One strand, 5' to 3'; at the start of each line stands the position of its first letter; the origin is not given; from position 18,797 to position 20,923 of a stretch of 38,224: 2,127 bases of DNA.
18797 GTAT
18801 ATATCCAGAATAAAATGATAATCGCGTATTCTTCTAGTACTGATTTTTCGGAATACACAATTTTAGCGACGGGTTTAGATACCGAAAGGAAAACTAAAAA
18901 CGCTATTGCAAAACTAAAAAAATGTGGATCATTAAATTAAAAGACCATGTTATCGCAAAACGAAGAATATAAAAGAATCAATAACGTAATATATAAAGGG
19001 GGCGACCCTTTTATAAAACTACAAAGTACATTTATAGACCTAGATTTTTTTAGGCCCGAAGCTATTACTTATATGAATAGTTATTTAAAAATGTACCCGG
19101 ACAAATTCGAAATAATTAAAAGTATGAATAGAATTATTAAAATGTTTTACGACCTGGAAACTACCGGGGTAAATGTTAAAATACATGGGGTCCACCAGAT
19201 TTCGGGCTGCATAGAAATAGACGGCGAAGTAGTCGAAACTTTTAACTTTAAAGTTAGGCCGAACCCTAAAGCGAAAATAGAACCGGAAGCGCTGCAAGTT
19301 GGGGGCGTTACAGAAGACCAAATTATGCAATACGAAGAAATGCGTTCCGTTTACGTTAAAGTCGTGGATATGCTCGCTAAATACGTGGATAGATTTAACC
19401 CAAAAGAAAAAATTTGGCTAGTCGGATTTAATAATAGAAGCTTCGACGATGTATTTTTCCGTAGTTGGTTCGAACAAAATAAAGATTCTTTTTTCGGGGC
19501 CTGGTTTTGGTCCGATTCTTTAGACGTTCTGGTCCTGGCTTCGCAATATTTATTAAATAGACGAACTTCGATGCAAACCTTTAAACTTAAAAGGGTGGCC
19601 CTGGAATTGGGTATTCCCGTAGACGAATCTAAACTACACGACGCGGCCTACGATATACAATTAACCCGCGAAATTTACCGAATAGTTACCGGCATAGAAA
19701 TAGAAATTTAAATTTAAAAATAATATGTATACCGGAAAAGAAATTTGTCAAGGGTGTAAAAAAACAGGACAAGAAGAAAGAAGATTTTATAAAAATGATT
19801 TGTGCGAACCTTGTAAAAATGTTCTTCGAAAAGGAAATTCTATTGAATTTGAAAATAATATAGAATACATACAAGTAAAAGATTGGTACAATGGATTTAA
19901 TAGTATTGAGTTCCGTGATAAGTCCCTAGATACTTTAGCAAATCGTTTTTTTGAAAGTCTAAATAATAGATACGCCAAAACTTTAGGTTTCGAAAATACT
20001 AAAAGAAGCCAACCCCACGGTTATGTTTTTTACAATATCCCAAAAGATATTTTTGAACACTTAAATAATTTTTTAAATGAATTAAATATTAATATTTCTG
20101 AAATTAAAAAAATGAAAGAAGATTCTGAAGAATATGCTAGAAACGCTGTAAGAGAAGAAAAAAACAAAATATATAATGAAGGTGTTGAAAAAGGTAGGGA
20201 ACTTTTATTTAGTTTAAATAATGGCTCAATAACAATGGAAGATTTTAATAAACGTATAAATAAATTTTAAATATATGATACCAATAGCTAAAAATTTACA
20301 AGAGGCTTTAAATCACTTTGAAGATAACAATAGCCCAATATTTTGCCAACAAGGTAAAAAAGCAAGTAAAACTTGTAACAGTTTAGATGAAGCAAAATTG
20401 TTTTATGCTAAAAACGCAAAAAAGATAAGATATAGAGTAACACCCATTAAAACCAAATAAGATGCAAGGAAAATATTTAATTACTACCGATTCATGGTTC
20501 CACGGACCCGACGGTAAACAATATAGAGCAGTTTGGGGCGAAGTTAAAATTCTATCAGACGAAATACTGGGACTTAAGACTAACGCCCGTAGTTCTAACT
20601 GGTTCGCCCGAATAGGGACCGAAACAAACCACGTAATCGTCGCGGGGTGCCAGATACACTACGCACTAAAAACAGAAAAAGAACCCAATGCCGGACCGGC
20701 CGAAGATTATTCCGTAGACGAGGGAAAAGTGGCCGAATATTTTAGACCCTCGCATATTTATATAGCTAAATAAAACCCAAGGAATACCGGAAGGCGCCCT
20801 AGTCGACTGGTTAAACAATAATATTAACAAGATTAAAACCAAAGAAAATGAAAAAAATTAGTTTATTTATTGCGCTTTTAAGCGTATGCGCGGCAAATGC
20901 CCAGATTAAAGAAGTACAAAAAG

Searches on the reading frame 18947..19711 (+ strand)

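Call 25: search_protein_families(library=phrogs, proteins=[window:18947-19711:+], max_evalue=0.01)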
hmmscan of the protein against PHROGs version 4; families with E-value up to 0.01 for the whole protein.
window:18947-19711:+ (254 aa): 3 families
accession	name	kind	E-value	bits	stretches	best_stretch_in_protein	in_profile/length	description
phrog_192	-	DNA, RNA and nucleotide metabolism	3e-30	106.8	1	58-248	101-271/397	DNA polymerase exonuclease subunit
phrog_14426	-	unknown function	6.3e-13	50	1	1-67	49-115/115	-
phrog_19080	-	unknown function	2.4e-09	37.4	1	66-245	8-191/477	-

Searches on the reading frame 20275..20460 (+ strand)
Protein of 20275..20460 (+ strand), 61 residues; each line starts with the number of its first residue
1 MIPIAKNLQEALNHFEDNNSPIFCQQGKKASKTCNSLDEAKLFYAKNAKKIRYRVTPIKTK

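Call 25: search_protein_families(library=phrogs, proteins=[window:20275-20460:+], max_evalue=0.01)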
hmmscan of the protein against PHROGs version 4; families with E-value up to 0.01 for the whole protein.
window:20275-20460:+ (61 aa): 1 family
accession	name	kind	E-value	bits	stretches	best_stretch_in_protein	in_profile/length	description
phrog_6157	-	unknown function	0.0038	17.9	1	22-59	103-140/240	-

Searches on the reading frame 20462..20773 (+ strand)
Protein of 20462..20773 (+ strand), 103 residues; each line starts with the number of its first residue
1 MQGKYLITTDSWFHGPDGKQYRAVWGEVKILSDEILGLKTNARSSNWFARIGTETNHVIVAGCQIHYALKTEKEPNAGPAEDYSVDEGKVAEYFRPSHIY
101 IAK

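Call 25: search_protein_families(library=phrogs, proteins=[window:20462-20773:+], max_evalue=0.01)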
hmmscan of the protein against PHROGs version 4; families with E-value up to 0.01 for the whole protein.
window:20462-20773:+ (103 aa): 1 family
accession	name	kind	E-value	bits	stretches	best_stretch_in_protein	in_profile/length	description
phrog_22562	-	unknown function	2e-46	157.3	1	1-102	1-99/100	-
